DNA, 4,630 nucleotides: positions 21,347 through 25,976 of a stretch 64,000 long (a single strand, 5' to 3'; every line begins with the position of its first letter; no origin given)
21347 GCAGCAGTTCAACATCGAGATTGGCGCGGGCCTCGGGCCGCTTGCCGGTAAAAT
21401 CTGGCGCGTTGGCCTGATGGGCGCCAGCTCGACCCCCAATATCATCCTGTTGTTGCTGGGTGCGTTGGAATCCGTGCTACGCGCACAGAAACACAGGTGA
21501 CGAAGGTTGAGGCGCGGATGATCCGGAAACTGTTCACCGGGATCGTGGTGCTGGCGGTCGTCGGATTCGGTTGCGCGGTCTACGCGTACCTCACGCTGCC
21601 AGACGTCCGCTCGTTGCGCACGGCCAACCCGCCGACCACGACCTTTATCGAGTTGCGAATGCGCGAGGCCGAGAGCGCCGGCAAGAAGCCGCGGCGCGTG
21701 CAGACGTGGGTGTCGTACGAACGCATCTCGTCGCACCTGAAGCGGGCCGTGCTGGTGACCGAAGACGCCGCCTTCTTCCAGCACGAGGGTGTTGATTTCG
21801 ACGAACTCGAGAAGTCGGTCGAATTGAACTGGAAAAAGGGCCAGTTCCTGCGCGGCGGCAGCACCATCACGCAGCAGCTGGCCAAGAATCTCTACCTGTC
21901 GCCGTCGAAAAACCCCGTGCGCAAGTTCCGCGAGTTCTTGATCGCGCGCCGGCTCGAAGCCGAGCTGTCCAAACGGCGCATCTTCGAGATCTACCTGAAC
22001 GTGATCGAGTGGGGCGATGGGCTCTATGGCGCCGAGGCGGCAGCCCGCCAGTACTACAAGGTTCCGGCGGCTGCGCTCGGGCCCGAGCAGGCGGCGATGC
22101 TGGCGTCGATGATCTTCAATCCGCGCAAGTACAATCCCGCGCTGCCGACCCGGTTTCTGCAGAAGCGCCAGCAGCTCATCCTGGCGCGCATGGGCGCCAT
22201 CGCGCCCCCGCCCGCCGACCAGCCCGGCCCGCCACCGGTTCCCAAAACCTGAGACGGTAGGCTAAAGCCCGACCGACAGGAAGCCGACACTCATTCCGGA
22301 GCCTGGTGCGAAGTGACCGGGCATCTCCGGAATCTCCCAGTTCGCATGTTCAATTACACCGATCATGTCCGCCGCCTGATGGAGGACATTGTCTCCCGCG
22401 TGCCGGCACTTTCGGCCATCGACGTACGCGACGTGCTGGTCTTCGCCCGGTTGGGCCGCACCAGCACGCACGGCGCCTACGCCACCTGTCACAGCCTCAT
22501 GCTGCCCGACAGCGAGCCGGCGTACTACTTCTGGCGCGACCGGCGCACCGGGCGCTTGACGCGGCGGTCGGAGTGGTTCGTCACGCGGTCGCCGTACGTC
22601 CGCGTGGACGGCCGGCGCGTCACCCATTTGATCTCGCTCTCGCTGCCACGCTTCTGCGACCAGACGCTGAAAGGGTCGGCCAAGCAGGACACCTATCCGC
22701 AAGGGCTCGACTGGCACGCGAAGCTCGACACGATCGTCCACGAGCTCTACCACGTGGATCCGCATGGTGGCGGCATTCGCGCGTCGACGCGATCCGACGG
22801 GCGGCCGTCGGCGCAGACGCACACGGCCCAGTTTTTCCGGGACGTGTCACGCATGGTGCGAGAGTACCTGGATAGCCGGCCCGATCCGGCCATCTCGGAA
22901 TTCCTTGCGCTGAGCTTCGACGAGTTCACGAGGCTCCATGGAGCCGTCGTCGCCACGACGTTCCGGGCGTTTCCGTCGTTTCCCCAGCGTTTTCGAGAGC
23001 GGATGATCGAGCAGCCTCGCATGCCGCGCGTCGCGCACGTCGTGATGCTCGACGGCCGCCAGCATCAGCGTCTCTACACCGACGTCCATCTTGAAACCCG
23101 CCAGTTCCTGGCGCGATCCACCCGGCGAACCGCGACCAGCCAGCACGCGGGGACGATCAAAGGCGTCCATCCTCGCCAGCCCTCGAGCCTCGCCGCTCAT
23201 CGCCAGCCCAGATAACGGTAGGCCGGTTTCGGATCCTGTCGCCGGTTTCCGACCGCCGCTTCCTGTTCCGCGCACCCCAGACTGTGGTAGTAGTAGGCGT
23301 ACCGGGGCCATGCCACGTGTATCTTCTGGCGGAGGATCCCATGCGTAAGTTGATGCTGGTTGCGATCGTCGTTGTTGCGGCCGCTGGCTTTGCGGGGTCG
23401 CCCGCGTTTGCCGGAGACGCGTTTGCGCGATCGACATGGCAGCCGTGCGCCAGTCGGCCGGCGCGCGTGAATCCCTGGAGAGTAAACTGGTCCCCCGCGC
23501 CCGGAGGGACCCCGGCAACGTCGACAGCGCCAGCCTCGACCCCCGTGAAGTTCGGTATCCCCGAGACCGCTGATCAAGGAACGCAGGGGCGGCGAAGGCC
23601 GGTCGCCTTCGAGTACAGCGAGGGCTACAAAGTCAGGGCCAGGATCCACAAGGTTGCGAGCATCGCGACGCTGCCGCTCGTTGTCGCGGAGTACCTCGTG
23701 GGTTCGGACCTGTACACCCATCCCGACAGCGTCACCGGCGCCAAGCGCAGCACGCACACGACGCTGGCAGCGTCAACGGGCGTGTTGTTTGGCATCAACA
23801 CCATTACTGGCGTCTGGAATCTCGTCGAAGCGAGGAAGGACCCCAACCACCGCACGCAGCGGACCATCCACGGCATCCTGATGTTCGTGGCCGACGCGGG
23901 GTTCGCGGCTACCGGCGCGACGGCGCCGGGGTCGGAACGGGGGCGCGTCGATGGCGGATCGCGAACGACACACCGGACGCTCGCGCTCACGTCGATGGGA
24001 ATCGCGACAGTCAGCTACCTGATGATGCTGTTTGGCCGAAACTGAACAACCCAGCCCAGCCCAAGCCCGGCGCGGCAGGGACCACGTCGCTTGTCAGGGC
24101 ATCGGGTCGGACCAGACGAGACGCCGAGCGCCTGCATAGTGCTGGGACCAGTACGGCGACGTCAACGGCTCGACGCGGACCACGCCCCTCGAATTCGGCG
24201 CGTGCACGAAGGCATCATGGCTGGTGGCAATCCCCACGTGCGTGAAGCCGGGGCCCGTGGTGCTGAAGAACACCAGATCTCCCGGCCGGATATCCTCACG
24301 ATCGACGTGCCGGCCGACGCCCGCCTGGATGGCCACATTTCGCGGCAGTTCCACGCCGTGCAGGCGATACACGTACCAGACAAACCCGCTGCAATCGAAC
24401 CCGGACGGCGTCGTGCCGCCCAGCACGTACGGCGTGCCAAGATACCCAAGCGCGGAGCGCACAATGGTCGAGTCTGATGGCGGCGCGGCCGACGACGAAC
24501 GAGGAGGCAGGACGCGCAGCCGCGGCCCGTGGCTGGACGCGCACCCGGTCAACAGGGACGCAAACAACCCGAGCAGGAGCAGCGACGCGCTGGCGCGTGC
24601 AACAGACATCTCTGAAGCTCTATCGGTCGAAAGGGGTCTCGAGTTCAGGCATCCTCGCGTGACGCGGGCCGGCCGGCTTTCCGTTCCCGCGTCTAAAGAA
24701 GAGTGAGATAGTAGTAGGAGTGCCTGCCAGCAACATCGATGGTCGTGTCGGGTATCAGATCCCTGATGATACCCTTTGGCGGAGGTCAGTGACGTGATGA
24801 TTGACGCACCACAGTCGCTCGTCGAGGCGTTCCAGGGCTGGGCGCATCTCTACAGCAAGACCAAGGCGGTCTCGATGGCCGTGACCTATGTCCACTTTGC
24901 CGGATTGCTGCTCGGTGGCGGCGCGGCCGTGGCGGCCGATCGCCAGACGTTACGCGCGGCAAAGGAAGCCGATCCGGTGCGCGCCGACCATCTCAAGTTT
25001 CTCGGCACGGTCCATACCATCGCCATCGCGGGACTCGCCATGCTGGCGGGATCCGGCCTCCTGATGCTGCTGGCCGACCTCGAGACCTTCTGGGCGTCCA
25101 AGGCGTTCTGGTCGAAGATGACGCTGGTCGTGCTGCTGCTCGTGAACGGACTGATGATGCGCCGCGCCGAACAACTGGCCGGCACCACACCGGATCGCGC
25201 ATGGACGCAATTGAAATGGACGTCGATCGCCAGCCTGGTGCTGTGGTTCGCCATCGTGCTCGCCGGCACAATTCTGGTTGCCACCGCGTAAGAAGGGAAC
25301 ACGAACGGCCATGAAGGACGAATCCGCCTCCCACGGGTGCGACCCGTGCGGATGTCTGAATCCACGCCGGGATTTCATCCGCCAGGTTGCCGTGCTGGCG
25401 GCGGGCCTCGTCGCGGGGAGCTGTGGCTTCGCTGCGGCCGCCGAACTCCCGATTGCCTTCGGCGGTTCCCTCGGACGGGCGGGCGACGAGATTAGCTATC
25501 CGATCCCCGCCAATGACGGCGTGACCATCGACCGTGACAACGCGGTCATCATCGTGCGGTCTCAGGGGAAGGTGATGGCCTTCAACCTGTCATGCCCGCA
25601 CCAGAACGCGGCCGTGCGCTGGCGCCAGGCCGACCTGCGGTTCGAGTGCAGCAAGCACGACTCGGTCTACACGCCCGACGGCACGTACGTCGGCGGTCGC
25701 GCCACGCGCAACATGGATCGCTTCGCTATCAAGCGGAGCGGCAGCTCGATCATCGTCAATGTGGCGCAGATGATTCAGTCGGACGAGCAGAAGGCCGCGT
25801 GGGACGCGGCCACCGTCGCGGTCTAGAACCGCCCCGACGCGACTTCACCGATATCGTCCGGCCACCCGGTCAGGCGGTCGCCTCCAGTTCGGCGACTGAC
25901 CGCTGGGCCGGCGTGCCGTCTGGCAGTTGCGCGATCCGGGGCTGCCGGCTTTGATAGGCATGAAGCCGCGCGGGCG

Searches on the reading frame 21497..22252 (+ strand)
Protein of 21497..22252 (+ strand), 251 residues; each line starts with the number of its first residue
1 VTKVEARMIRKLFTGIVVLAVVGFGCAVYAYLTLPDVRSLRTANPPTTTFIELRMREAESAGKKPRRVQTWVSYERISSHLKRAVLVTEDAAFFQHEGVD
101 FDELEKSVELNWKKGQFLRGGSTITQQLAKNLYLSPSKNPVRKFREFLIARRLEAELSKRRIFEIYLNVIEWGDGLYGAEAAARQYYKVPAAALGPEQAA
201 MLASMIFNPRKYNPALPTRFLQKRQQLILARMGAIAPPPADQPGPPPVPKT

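Call 81: search_protein_families(library=pfam, proteins=[window:21497-22252:+], max_evalue=0.001)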
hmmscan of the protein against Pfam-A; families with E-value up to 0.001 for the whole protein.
window:21497-22252:+ (251 aa): 1 family
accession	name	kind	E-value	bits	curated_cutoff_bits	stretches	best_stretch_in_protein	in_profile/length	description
PF00912.28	Transgly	-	3e-54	183.6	27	1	66-232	11-177/178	Transglycosylase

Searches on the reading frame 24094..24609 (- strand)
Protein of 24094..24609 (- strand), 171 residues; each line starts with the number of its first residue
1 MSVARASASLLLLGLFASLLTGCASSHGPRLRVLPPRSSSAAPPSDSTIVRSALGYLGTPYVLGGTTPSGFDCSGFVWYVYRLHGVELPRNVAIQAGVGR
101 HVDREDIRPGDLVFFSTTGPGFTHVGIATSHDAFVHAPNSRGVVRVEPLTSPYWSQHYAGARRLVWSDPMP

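Call 81: search_protein_families(library=pfam, proteins=[window:24094-24609:-], max_evalue=0.001)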
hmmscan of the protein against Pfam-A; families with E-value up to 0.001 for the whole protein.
window:24094-24609:- (171 aa): 2 families
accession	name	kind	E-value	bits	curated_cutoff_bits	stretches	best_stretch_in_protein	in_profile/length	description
PF00877.26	NLPC_P60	-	1.3e-29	102.7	23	1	58-163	1-105/105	NlpC/P60 family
PF05257.22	CHAP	-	0.00015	22.6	26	1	67-131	6-69/81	CHAP domain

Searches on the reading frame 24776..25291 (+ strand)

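Call 81: search_protein_families(library=pfam, proteins=[window:24776-25291:+], max_evalue=0.001)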
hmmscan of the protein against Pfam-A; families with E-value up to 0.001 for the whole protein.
window:24776-25291:+ (171 aa): 1 family
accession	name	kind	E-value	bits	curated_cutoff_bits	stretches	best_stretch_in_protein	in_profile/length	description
PF20349.3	DUF6644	-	0.00034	21.2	27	1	39-165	28-150/155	Family of unknown function (DUF6644)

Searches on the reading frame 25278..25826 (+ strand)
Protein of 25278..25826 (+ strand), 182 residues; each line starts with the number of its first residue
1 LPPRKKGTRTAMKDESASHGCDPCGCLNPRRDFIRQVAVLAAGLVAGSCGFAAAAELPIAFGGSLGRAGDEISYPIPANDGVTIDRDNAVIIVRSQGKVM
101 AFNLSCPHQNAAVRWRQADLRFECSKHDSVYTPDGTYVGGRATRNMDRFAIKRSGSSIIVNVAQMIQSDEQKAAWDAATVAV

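Call 81: search_protein_families(library=pfam, proteins=[window:25278-25826:+], max_evalue=0.001)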
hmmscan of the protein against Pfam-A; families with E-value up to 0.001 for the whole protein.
window:25278-25826:+ (182 aa): 1 family
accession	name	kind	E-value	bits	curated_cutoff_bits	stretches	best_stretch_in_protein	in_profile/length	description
PF00355.32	Rieske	-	4.4e-08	33.4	20.3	1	81-148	18-86/88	Rieske [2Fe-2S] domain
